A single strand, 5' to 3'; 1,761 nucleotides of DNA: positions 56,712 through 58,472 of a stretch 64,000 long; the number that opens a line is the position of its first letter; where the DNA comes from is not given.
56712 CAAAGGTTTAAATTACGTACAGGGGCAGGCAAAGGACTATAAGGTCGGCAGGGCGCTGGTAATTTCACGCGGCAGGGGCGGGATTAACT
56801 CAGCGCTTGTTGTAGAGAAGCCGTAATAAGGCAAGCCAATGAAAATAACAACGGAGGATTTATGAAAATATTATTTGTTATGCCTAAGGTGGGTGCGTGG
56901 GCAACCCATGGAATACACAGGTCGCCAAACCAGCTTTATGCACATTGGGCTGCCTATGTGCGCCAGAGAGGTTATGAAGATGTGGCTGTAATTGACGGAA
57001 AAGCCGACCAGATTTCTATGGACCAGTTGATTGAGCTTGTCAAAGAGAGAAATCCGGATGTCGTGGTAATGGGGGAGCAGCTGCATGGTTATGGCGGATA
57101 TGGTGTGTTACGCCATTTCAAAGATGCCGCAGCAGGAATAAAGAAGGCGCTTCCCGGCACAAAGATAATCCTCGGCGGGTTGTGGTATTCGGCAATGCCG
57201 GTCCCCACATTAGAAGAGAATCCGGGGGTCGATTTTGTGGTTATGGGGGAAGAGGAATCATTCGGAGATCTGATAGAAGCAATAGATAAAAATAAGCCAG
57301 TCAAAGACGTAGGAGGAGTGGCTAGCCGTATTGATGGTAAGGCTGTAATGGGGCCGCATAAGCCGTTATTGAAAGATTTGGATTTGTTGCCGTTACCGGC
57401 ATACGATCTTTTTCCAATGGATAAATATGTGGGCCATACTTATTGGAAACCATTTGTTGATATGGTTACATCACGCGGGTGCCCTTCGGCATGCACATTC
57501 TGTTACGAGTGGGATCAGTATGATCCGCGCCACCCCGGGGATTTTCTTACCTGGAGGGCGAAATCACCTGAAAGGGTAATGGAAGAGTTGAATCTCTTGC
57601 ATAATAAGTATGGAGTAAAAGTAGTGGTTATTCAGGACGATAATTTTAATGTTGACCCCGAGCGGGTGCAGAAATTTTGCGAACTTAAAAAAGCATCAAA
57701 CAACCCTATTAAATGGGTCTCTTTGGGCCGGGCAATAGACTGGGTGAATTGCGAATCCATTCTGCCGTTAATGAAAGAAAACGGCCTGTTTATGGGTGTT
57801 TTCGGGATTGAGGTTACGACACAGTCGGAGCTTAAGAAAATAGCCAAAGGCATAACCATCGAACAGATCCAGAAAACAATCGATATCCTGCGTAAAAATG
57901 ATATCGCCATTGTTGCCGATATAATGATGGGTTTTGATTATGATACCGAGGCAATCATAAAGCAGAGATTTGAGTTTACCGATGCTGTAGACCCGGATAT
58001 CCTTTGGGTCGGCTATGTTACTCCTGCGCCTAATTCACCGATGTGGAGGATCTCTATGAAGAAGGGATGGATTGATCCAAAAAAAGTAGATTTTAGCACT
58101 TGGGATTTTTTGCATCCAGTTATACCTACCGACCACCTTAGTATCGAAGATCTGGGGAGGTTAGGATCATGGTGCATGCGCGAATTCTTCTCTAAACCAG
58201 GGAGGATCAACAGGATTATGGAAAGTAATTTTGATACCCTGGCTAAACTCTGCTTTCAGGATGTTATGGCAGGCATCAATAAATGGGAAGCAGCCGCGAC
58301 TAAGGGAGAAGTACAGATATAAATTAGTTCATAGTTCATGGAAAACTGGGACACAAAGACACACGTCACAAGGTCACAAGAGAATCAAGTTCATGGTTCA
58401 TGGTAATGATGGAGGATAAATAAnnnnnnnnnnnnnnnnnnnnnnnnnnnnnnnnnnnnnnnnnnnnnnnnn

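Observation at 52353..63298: Compact tetracenomycin-like type II polyketide synthase cluster in a low-GC, non-actinomycete-looking genome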

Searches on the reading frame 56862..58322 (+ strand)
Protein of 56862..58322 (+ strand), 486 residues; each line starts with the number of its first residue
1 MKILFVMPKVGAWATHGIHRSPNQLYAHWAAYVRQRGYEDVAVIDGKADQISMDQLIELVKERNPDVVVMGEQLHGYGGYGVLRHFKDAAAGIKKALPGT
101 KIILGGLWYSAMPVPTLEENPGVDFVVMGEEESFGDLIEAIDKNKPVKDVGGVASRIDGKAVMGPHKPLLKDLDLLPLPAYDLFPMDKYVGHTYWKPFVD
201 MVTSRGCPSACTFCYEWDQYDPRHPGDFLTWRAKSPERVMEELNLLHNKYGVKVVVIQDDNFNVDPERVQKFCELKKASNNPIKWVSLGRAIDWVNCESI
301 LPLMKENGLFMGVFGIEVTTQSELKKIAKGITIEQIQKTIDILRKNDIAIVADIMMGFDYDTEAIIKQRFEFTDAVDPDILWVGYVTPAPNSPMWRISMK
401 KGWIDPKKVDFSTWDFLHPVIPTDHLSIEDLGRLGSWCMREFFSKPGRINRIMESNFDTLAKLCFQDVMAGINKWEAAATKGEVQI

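Call 3: search_protein_families(library=pfam, proteins=[window:56862-58322:+], max_evalue=0.01)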
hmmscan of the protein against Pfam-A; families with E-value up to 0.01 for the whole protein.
window:56862-58322:+ (486 aa): 2 families
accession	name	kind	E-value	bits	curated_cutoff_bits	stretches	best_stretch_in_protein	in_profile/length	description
PF04055.27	Radical_SAM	-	9.2e-20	71.9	29.5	1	201-369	1-162/166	Radical SAM superfamily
PF02310.24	B12-binding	-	1.2e-11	44.9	32.1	1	30-133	21-115/121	B12 binding domain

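Call 5: search_protein_families(library=ncbifam, proteins=[window:56862-58322:+], max_evalue=0.01)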
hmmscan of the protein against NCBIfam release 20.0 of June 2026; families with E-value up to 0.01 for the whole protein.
window:56862-58322:+ (486 aa): 21 families
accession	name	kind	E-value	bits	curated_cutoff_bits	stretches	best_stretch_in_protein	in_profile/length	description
TIGR02026.1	BchE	equivalog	4.5e-58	197.3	481.35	1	3-430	2-415/497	magnesium-protoporphyrin IX monomethyl ester anaerobic oxidative cyclase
TIGR03471.1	HpnJ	equivalog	4.3e-45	154.5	577.6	1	38-455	44-445/472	hopanoid biosynthesis associated radical SAM protein HpnJ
NF050148.1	rSAM_ApyD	equivalog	1.1e-30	106.7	750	1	89-363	93-353/645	RiPP biosynthesis radical SAM protein ApyD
NF038361.1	rSAM_Sden_1168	equivalog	3.1e-28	98.7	575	1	93-404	164-479/560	Sden_1168 family B12-binding radical SAM P-methyltransferase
TIGR04479.1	bcpD_PhpK_rSAM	subfamily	1.1e-27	96.6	600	1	54-395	100-428/504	PhpK family radical SAM P-methyltransferase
TIGR04367.1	HpnR_B12_rSAM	equivalog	2.5e-25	89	650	1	28-424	27-395/490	hopanoid C-3 methylase HpnR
TIGR04385.1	B12_rSAM_cofa1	equivalog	2e-22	80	450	1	30-376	27-364/438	B12 lower ligand biosynthesis radical SAM protein BzaD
TIGR03975.1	rSAM_ocin_1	subfamily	2.4e-21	75.9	281.85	1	92-260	150-319/606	RiPP maturation radical SAM C-methyltransferase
TIGR04072.2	rSAM_ladder_B12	equivalog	4.2e-20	71.8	360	1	33-374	28-347/443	lipid biosynthesis B12-binding/radical SAM protein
NF033070.1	rSAM_AprD4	equivalog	5.8e-20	71.6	500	1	164-434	161-423/456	AprD4 family radical SAM diol-dehydratase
NF033712.0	B12_rSAM_KedN5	subfamily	2.5e-19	68.9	700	1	42-355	42-349/624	KedN5 family methylcobalamin-dependent radical SAM C-methyltransferase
TIGR04014.1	B12_SAM_MJ_0865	equivalog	1.9e-15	56.6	360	1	98-400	67-360/434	methyl-coenzyme M reductase glutamine C-methyltransferase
TIGR04013.1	B12_SAM_MJ_1487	hypoth_equivalog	9e-13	47.8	251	1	93-214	63-167/382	TIGR04013 family B12-binding domain/radical SAM domain-containing protein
TIGR04295.1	B12_rSAM_oligo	hypoth_equivalog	5.4e-11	41.8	400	1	31-383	33-366/422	TIGR04295 family B12-binding domain-containing radical SAM protein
TIGR04190.1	B12_SAM_Ta0216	equivalog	1.1e-09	37.5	500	1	92-277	102-296/554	TIGR04190 family B12-binding domain/radical SAM domain protein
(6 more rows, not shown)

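Call 16: find_related_loci(query=window:56862-58322:+, collection=genome_contigs, flank=10000)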
Query window:56862-58322:+ (486 aa) in genome_contigs; peptide patterns used: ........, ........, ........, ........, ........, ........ (x = any residue, [..] = any of these).
316 stretches matched a pattern; 265 encode a relative of the query (tblastn E <= 1e-3); the best 80 are kept; 80 distinct loci.
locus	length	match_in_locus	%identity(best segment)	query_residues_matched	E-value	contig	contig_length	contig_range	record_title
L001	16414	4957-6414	92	1-486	0e+0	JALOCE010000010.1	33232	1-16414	MAG: Candidatus Omnitrophota bacterium isolate SO_2017_LW4 bin 43 scaffold_2933_c1_LW137-91_2017, whole genome shotgun s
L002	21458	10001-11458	91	1-486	0e+0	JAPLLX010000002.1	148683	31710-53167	MAG: Candidatus Omnitrophota bacterium isolate LacPavin_0920_WC90_MAG_43_22 LacPavin_0920_WC90_scaffold_930476, whole ge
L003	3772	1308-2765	91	1-486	0e+0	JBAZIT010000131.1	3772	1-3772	MAG: Candidatus Omnitrophota bacterium isolate SO_2017_LW4_101 scaffold_49705_c1_LW137-91_2017, whole genome shotgun seq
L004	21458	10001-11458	91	1-486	0e+0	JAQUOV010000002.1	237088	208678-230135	MAG: Candidatus Omnitrophota bacterium isolate STD1_209 NODE_89_length_237088_cov_10.788978_Sandtown_D1, whole genome sh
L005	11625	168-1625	92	1-486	0e+0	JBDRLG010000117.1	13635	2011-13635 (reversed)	MAG: Candidatus Omnitrophota bacterium isolate MEGAHIT-group-1.764 k141_7515503, whole genome shotgun sequence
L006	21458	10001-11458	92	1-486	0e+0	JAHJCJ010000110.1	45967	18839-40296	MAG: Candidatus Omnitrophota bacterium isolate Modern_marine.mb.300 Modern_marine.mb.300_k141_2385818, whole genome shot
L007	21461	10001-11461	91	1-486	0e+0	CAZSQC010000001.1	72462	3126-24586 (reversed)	MAG TPA_asm: uncultured Planctomycetales bacterium isolate SRP278252_co2_861 genome assembly, contig: NODE_551_length_72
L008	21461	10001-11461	91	1-486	0e+0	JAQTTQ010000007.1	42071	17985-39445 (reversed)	MAG: Candidatus Omnitrophota bacterium isolate STB_44 NODE_1898_length_42071_cov_8.509799_Sandtown_B, whole genome shotg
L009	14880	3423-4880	92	1-486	0e+0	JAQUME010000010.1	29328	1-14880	MAG: Candidatus Omnitrophota bacterium isolate STD1_147 NODE_3253_length_29328_cov_10.808055_Sandtown_D1, whole genome s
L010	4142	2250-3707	92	1-486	0e+0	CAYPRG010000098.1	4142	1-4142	MAG TPA_asm: uncultured Planctomycetales bacterium isolate SRP178699_co1_560 genome assembly, contig: NODE_32956_length_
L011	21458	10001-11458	91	1-486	0e+0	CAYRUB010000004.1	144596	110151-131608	MAG TPA_asm: uncultured Planctomycetales bacterium isolate binchicken_co220_28 genome assembly, contig: NODE_26_length_1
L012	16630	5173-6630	91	1-486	0e+0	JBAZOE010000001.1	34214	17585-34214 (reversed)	MAG: Candidatus Omnitrophota bacterium isolate SO_2017_LW4_87 scaffold_2829_c1_LW137-91_2017, whole genome shotgun seque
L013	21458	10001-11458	91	1-486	0e+0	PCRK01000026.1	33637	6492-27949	MAG: Candidatus Omnitrophica bacterium CG23_combo_of_CG06-09_8_20_14_all_41_10 CG23_scaffold_248_c, whole genome shotgun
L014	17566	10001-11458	91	1-486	0e+0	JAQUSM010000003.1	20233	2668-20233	MAG: Candidatus Omnitrophota bacterium isolate STD1_97 NODE_5970_length_20233_cov_4.747240_Sandtown_D1, whole genome sho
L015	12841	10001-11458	90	1-486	0e+0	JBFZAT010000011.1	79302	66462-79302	MAG: Candidatus Omnitrophota bacterium isolate PPR_0474 PPR_0474.fa_k121_724534, whole genome shotgun sequence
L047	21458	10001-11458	89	1-486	0e+0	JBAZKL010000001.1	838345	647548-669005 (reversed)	MAG: Candidatus Omnitrophota bacterium isolate SO_2017_LW4_142 scaffold_10_c1_LW137-91_2017, whole genome shotgun sequen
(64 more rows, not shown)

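Call 22: search_solved_structures(query=window:56862-58322:+, max_evalue=0.001)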
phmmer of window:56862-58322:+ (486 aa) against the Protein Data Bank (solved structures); distinct sequences matched with E-value up to 0.001: 4.
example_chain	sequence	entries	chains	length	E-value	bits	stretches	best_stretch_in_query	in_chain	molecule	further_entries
6fd2_B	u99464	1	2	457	2.3e-16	62.7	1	164-436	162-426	Putative apramycin biosynthetic oxidoreductase 4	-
7kdx_A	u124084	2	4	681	5.2e-07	31.8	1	89-270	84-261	Methyltransferase TokK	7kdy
9ccb_A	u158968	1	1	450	3.7e-05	25.6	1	120-393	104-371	Radical SAM core domain-containing protein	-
9n1b_A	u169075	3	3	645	4.4e-05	25.4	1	100-357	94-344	Radical SAM protein | Radical SAM enzyme CysS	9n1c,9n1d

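Call 44: search_protein_families(library=pfam, proteins=[L047:16942-17847:+, L047:17884-18318:+, L047:18340-19110:+, L047:19112-20047:+, L047:20051-21055:+, L047:4491-4913:+, L047:4986-5270:+, L047:5423-5701:+, L047:16489-16905:+], max_evalue=0.01)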
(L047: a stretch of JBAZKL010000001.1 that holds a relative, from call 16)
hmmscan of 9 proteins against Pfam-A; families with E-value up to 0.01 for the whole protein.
L047:16942-17847:+ (301 aa): 1 family
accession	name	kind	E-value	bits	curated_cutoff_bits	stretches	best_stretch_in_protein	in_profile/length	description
PF04909.20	Amidohydro_2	-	3.7e-26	93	26.4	1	3-297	1-283/289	Amidohydrolase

L047:17884-18318:+ (144 aa): 1 family
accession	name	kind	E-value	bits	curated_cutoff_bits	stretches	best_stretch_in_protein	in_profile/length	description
PF01814.28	Hemerythrin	-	6.1e-15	56.3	25.3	1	7-137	6-127/127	Hemerythrin HHE cation binding domain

L047:18340-19110:+ (256 aa): 1 family
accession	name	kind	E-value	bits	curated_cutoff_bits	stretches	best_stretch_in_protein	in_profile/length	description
PF01048.26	PNP_UDP_1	-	3.8e-34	118.6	25.1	1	34-223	1-200/233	Phosphorylase superfamily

L047:19112-20047:+ (311 aa): 1 family
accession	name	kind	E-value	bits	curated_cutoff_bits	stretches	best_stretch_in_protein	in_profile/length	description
PF01008.23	IF-2B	-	6.8e-56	190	22.4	1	59-307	13-272/280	Initiation factor 2 subunit family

L047:20051-21055:+ (334 aa): 2 families
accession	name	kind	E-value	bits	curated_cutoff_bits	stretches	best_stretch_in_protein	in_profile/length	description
PF00596.27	Aldolase_II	-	1.6e-35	123.1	22.2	1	11-182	2-182/183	Class II Aldolase and Adducin N-terminal domain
PF02036.22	SCP2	-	8.3e-06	26.5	21.3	1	245-311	24-91/101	SCP-2 sterol transfer family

L047:4491-4913:+ (140 aa): 1 family
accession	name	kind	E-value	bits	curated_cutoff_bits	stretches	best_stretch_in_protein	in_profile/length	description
PF00571.33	CBS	-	4.4e-22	78.6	24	2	80-131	1-53/57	CBS domain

L047:4986-5270:+ (94 aa): 1 family
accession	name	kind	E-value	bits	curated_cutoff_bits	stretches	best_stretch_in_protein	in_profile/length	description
PF13192.12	Thioredoxin_3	-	1.3e-08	35.2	24.8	1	7-80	2-67/76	Thioredoxin domain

L047:5423-5701:+ (92 aa): 1 family
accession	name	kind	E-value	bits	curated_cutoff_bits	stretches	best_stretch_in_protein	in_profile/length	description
PF11084.13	DUF2621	-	0.0011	19.4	27.7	1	3-81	57-135/139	Protein of unknown function (DUF2621)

L047:16489-16905:+ (138 aa): 0 families

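Call 62: search_protein_families(library=ncbifam, proteins=[L047:16942-17847:+, L047:18340-19110:+, L047:19112-20047:+, L047:20051-21055:+], max_evalue=0.00001)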
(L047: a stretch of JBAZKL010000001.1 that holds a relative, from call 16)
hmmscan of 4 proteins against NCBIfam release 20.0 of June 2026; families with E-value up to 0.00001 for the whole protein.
L047:16942-17847:+ (301 aa): 0 families

L047:18340-19110:+ (256 aa): 14 families
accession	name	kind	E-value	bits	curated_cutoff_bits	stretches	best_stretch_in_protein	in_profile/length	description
TIGR01718.1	Uridine-psphlse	equivalog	2.1e-33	115.7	280.3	1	26-253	5-244/245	uridine phosphorylase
NF004489.0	PRK05819.1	subfamily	2e-26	92.7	230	1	52-250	34-233/236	DeoD-type purine-nucleoside phosphorylase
NF008383.0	PRK11178.1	equivalog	1.9e-25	89.6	262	1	33-253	19-252/254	uridine phosphorylase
TIGR00107.1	deoD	equivalog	1.7e-24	86.6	232.25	1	62-251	40-230/232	purine-nucleoside phosphorylase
NF009914.0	PRK13374.1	subfamily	6.5e-21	75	338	1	22-248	3-231/235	DeoD-type purine-nucleoside phosphorylase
NF005500.0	PRK07115.1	equivalog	4.3e-15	55.7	264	1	73-225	62-215/261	AMP nucleosidase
NF004079.0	PRK05584.1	equivalog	7.5e-15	55.1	169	1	37-222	5-199/232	5'-methylthioadenosine/adenosylhomocysteine nucleosidase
TIGR03468.1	HpnG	hypoth_equivalog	7.7e-15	55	187.1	1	79-223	26-158/212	hopanoid-associated phosphorylase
TIGR01721.1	AMN-like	hypoth_equivalog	6e-12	45.3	307.2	1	76-224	62-212/269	AMP nucleosidase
TIGR01717.1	AMP-nucleosdse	equivalog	6.9e-11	41.6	364.7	1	57-254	248-457/478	AMP nucleosidase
TIGR01704.1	MTA_SAH-Nsdase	equivalog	8.4e-11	41.8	73.8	1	40-222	7-198/229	5'-methylthioadenosine/S-adenosylhomocysteine nucleosidase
NF005476.0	PRK07077.1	equivalog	7.5e-10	38.5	215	1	73-221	27-171/243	phosphorylase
NF006142.0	PRK08292.1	equivalog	1.1e-08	34.5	307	1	55-254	261-471/492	AMP nucleosidase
NF005522.0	PRK07164.1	equivalog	1.7e-06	27.6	161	1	50-223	28-187/218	5'-methylthioadenosine/S-adenosylhomocysteine nucleosidase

L047:19112-20047:+ (311 aa): 8 families
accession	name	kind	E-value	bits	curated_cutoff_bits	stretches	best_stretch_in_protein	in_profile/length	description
NF004326.0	PRK05720.1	subfamily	1.1e-76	258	271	1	8-305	11-332/358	s-methyl-5-thioribose-1-phosphate isomerase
TIGR00512.1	salvage_mtnA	equivalog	1.2e-69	234.8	279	1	10-306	3-326/335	S-methyl-5-thioribose-1-phosphate isomerase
TIGR00524.1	eIF-2B_rel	subfamily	9.5e-61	205.6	185.85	1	35-305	2-293/303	S-methyl-5-thioribose-1-phosphate isomerase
NF004700.0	PRK06036.1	equivalog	1.1e-48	166.1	528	1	14-305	10-320/339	S-methyl-5-thioribose-1-phosphate isomerase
NF004436.0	PRK05772.1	equivalog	9.3e-47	160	521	1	2-306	11-342/363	S-methyl-5-thioribose-1-phosphate isomerase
TIGR00511.1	ribulose_e2b2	equivalog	7.7e-34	117.3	314.1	1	42-303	7-276/301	ribose 1,5-bisphosphate isomerase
NF006210.0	PRK08335.1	equivalog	6.8e-18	64.9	339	1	104-252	73-217/275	translation initiation factor IF-2B subunit alpha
NF004994.0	PRK06372.1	equivalog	1.5e-12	47.5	249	1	168-252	110-191/253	translation initiation factor IF-2B subunit delta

L047:20051-21055:+ (334 aa): 27 families (the best 25 are shown)
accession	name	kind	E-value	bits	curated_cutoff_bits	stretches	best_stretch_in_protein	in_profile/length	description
NF006413.0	PRK08660.1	equivalog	7.3e-31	107.4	203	1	10-190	4-182/184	aldolase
NF043034.1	OxoTetrPhDc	equivalog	2.2e-25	89.6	250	1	5-194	2-197/205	3-oxo-tetronate 4-phosphate decarboxylase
NF040649.1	FucA_Meth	equivalog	9.1e-24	84.4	250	1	10-185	4-176/179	L-fuculose phosphate aldolase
NF006208.0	PRK08333.1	equivalog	5.1e-22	78.4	267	1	7-181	4-179/189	aldolase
NF006672.0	PRK09220.1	equivalog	5.8e-21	74.8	226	1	8-181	11-199/209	methylthioribulose 1-phosphate dehydratase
NF053831.1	RU1PAldHalo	equivalog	2.4e-18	66.4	300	1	24-187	19-184/208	ribulose-1-phosphate aldolase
NF005123.0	PRK06557.1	subfamily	3.3e-17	62.9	251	1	7-189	11-199/223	L-ribulose-5-phosphate 4-epimerase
TIGR03328.1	salvage_mtnB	equivalog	6.2e-17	61.7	137.05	1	13-176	2-182/194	methylthioribulose 1-phosphate dehydratase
NF005984.0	PRK08087.1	subfamily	7.6e-16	58.5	264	1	11-176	9-175/215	L-fuculose-phosphate aldolase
NF005302.0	PRK06833.1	equivalog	8.9e-15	54.7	264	1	8-186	6-187/214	L-fuculose-phosphate aldolase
TIGR01086.1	fucA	equivalog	1.5e-13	51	400.25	1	20-176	17-174/214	L-fuculose-phosphate aldolase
NF002963.0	PRK03634.1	equivalog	9.5e-13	47.8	170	1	61-184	102-240/274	rhamnulose-1-phosphate aldolase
NF004527.0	PRK05874.1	equivalog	2.2e-12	47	308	1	21-185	20-189/218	L-fuculose-phosphate aldolase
NF005244.0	PRK06754.1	equivalog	1.1e-10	41.1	281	1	19-179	18-193/214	methylthioribulose 1-phosphate dehydratase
NF006047.0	PRK08193.1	subfamily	2.4e-10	40.4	257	1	18-194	15-208/231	L-ribulose-5-phosphate 4-epimerase AraD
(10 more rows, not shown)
